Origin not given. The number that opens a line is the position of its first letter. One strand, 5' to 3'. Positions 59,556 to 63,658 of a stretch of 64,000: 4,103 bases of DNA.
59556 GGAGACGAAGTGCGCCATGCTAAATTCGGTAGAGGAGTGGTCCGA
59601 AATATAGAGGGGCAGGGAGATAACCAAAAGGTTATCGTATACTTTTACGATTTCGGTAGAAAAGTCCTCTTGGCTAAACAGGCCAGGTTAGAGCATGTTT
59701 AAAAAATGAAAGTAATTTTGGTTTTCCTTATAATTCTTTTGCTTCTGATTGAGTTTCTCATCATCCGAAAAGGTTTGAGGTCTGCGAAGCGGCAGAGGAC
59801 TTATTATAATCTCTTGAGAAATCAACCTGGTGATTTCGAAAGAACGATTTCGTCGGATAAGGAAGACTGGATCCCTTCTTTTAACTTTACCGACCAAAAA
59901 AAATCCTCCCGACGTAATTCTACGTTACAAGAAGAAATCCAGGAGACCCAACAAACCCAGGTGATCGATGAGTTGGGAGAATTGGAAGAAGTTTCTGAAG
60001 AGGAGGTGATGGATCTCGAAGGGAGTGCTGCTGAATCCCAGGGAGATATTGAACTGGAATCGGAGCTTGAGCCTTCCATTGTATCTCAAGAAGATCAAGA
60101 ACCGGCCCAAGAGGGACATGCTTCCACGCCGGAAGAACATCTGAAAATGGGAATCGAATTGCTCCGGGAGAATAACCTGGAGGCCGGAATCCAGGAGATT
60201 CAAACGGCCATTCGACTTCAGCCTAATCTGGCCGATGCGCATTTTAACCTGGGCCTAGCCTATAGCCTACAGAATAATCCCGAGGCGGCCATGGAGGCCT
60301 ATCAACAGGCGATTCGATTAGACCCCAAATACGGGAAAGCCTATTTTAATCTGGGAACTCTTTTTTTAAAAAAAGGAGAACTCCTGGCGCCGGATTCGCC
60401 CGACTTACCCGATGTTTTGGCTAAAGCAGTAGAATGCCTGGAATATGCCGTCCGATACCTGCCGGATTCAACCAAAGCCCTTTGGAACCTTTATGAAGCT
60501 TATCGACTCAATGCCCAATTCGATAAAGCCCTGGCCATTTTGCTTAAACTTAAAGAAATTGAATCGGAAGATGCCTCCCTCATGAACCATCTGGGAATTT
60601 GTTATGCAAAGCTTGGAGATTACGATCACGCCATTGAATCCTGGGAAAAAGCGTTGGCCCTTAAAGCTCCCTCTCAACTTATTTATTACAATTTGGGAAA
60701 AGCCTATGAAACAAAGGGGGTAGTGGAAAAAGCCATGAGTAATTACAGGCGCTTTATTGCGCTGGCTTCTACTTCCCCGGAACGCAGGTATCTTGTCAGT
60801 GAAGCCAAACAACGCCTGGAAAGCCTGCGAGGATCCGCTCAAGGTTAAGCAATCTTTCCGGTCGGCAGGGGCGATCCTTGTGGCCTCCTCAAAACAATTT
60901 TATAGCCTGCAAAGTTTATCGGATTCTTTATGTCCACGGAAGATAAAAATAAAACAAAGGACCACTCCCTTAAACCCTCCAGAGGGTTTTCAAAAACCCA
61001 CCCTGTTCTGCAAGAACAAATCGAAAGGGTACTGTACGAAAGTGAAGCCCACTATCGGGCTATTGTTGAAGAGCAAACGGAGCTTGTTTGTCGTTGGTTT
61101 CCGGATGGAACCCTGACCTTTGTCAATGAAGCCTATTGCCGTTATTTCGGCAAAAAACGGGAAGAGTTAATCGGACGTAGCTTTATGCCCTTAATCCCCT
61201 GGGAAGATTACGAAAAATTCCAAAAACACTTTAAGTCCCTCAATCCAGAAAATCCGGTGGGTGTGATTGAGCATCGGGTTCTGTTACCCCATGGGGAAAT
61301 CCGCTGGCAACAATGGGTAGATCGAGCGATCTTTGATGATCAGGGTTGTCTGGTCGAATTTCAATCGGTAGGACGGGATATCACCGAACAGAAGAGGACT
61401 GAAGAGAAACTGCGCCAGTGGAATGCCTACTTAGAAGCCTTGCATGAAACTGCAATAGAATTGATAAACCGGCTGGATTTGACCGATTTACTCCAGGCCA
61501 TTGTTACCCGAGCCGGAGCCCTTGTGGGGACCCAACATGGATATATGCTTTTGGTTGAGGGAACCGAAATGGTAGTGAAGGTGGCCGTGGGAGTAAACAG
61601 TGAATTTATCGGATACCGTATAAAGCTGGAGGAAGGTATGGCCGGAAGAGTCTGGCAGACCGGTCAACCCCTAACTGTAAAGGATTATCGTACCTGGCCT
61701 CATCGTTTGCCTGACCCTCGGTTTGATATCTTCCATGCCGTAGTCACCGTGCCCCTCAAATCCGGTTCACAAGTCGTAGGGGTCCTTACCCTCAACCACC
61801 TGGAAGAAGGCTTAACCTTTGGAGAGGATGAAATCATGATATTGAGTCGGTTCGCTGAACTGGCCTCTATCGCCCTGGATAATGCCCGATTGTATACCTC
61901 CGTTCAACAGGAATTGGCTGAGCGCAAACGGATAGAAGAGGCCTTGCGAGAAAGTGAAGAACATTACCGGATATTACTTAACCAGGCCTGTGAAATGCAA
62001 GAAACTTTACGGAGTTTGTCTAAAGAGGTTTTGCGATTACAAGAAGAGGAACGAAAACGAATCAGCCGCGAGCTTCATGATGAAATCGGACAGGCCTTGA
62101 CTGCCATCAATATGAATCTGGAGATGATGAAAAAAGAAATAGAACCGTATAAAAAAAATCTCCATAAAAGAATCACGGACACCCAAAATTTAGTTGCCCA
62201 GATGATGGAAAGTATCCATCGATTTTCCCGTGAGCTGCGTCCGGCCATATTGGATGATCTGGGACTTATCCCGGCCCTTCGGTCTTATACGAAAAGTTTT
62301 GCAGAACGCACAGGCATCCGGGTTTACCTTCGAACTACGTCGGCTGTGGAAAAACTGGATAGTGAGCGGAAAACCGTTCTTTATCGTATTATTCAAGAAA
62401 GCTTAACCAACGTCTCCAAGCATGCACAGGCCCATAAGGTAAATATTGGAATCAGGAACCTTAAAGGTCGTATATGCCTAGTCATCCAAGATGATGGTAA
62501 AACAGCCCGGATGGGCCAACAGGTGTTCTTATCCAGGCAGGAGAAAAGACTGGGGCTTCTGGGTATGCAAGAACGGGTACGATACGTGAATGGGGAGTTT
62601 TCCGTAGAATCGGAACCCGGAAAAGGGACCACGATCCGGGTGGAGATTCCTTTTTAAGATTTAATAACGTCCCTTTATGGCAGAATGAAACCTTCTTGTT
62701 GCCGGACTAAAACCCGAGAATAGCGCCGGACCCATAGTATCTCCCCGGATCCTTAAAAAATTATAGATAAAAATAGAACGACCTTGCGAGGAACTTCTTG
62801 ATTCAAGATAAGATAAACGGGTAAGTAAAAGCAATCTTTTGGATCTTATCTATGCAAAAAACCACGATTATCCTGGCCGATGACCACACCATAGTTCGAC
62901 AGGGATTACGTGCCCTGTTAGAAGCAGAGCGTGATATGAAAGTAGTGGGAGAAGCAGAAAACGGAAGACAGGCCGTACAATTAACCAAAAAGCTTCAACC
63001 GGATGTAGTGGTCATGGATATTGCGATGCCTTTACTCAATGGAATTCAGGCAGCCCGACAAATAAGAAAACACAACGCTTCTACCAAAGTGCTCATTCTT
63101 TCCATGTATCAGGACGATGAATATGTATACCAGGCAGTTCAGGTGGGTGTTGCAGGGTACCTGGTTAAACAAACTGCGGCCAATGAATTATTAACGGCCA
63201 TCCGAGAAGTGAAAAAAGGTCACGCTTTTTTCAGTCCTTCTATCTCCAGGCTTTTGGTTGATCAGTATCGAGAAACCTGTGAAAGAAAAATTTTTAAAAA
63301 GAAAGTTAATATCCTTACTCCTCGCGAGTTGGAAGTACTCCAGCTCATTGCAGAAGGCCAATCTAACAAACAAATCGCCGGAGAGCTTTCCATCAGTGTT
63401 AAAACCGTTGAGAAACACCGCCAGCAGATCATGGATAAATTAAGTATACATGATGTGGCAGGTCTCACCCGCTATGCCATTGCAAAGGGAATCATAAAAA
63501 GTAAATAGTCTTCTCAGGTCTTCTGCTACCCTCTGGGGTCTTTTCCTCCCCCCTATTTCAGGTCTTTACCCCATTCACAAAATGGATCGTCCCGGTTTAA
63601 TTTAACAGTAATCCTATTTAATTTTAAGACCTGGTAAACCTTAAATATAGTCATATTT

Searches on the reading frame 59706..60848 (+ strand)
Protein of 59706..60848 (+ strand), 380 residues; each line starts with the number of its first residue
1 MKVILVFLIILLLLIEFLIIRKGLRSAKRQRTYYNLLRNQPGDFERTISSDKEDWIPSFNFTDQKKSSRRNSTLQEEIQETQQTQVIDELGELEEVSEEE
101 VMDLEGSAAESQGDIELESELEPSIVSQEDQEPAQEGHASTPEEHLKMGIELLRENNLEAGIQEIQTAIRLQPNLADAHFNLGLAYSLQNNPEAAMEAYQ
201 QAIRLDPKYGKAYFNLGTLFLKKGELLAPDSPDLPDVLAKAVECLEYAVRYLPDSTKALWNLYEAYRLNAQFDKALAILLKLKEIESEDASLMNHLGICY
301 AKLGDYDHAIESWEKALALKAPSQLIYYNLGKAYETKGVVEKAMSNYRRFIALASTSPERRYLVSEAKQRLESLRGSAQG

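Call 18: search_protein_families(library=pfam, proteins=[window:59706-60848:+], max_evalue=1e-8)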
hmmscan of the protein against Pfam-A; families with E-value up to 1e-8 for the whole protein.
window:59706-60848:+ (380 aa): 12 families
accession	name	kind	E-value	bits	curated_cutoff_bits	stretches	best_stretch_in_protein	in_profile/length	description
PF13414.12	TPR_11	-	1.6e-27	95.4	26.8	1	190-224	8-42/42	TPR repeat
PF00515.34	TPR_1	-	6.3e-23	80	27.8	1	176-209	1-34/34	Tetratricopeptide repeat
PF07719.23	TPR_2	-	1.2e-22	78.5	27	0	176-209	1-34/34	Tetratricopeptide repeat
PF13432.12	TPR_16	-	3.1e-19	69.5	32.7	1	146-208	1-63/65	Tetratricopeptide repeat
PF13181.12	TPR_8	-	1.5e-18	65.8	25.7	0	176-209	1-34/34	Tetratricopeptide repeat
PF13431.12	TPR_17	-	1.8e-16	59.4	24.4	0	198-226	1-29/34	Tetratricopeptide repeat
PF13371.12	TPR_9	-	5e-14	52.5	35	0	153-208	6-61/73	Tetratricopeptide repeat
PF13176.12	TPR_7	-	5.2e-14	51.5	27.9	0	178-207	1-32/36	Tetratricopeptide repeat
PF13424.12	TPR_12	-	3.1e-13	50.1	30.1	0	172-207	41-76/77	Tetratricopeptide repeat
PF13428.12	TPR_14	-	3.8e-13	49.1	23.5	0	177-218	2-43/44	Tetratricopeptide repeat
PF14559.12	TPR_19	-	2.3e-11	44.3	25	0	239-289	8-58/68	Tetratricopeptide repeat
PF13174.12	TPR_6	-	4.2e-10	40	26.3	0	177-208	1-32/33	Tetratricopeptide repeat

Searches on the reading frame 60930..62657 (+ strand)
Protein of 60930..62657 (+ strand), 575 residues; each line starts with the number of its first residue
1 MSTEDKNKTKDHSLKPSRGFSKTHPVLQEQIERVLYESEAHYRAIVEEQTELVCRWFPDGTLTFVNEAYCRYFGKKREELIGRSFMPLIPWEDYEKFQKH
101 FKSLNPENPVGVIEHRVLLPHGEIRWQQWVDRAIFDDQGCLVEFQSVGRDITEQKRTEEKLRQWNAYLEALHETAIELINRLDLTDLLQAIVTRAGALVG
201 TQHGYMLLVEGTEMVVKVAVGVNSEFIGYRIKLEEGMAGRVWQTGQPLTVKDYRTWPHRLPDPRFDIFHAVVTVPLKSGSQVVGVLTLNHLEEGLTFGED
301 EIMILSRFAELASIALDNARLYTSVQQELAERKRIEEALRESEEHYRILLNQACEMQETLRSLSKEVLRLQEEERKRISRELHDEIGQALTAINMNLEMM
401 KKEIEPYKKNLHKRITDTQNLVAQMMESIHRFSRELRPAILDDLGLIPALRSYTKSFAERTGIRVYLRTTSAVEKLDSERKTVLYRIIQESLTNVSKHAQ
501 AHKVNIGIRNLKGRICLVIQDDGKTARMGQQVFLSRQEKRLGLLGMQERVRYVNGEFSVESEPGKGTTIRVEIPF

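Call 18: search_protein_families(library=pfam, proteins=[window:60930-62657:+], max_evalue=1e-8)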
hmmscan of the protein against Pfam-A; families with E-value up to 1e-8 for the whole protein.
window:60930-62657:+ (575 aa): 8 families
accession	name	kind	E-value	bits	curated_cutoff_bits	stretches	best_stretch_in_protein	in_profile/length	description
PF13185.12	GAF_2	-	1.9e-17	64.2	28.6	1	182-317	2-136/136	GAF domain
PF07730.19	HisKA_3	-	6.2e-15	55.9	24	1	374-439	1-66/68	Histidine kinase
PF01590.32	GAF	-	1.9e-14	54.8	22.4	1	183-316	1-133/133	GAF domain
PF02518.31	HATPase_c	-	6e-13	49.6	26.4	1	483-574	5-108/111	Histidine kinase-, DNA gyrase B-, and HSP90-like ATPase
PF08448.16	PAS_4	-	1.7e-12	48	23.1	1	53-156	8-110/110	PAS fold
PF00989.32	PAS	-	3e-11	43.8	22.6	1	40-151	1-113/113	PAS fold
PF08447.18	PAS_3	-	8.8e-10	39.2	25.6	1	63-147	2-88/89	PAS fold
PF13492.12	GAF_3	-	2.6e-09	38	27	1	184-318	2-129/129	GAF domain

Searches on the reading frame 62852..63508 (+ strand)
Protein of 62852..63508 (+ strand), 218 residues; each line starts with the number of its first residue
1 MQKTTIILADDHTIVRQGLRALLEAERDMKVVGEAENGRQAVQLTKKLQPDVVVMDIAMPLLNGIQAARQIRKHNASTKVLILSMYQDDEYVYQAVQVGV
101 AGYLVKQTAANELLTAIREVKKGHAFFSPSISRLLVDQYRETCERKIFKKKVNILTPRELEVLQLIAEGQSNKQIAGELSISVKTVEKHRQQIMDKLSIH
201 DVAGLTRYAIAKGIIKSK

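Call 54: find_encoding_contigs(protein=window:62852-63508:+, flank=10000, max_places=2)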
Protein window:62852-63508:+ (218 aa): no gene with exactly this product is on record in the collection.
